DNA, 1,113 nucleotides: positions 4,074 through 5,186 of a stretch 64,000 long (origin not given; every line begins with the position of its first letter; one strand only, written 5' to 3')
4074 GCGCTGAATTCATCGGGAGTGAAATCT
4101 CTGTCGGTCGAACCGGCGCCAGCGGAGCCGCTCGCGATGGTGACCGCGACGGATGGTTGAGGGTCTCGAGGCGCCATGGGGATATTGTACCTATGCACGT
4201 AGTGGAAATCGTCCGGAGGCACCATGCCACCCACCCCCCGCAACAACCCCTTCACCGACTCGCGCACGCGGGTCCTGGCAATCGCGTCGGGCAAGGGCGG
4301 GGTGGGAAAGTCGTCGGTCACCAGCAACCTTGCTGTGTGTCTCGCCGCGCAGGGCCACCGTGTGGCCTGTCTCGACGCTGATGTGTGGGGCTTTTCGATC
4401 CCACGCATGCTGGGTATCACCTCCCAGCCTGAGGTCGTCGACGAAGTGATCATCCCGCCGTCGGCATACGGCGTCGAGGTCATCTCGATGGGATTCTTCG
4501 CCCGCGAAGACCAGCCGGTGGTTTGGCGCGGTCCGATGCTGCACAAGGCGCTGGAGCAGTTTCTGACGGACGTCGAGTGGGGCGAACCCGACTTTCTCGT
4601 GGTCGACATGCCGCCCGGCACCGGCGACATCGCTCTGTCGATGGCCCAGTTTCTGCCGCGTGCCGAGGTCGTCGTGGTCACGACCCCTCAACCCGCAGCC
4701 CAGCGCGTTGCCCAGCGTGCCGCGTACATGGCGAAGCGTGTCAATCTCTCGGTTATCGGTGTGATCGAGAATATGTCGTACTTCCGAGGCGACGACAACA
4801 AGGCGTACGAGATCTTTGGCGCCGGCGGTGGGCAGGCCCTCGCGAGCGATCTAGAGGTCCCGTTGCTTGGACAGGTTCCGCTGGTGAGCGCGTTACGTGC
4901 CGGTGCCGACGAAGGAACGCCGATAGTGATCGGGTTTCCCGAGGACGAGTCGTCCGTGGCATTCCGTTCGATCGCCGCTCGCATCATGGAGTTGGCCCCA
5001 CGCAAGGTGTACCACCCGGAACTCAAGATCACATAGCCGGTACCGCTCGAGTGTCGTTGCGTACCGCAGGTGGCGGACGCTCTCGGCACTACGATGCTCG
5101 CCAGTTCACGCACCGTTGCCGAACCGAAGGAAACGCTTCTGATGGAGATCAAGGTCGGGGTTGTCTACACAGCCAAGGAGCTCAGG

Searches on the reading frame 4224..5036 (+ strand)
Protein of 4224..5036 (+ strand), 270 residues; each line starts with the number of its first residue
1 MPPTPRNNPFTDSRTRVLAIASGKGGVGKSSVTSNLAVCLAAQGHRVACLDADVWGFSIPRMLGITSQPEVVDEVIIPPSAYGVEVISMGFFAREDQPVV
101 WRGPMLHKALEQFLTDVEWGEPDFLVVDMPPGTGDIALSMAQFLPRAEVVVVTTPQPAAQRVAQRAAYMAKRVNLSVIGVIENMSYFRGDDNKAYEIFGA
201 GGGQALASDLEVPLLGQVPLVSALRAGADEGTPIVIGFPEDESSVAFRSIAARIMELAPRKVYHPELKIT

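Call 16: search_protein_families(library=pfam, proteins=[window:4224-5036:+], max_evalue=0.001)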
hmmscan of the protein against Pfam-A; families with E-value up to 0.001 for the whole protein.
window:4224-5036:+ (270 aa): 7 families
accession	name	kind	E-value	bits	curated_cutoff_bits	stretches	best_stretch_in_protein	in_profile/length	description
PF10609.15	ParA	-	4.5e-89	298.5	27.1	1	16-254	4-245/246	NUBPL iron-transfer P-loop NTPase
PF01656.29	CbiA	-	4.6e-13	49.7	25.4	1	18-230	1-121/125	CobQ/CobB/MinD/ParA nucleotide binding domain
PF13614.12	AAA_31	-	1.1e-09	38.9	27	1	16-54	2-40/177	AAA domain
PF00142.24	Fer4_NifH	-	6.4e-08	32.8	25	1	22-73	6-57/271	4Fe-4S iron sulfur cluster binding proteins, NifH/frxC family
PF09140.17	MipZ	-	4.2e-07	30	20.7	1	17-136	2-113/262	ATPase MipZ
PF02374.21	ArsA_ATPase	-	0.00011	22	24.3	1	20-52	5-37/305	Anion-transporting ATPase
PF13481.12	AAA_25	-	0.00023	21.3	27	1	16-47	33-63/195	AAA domain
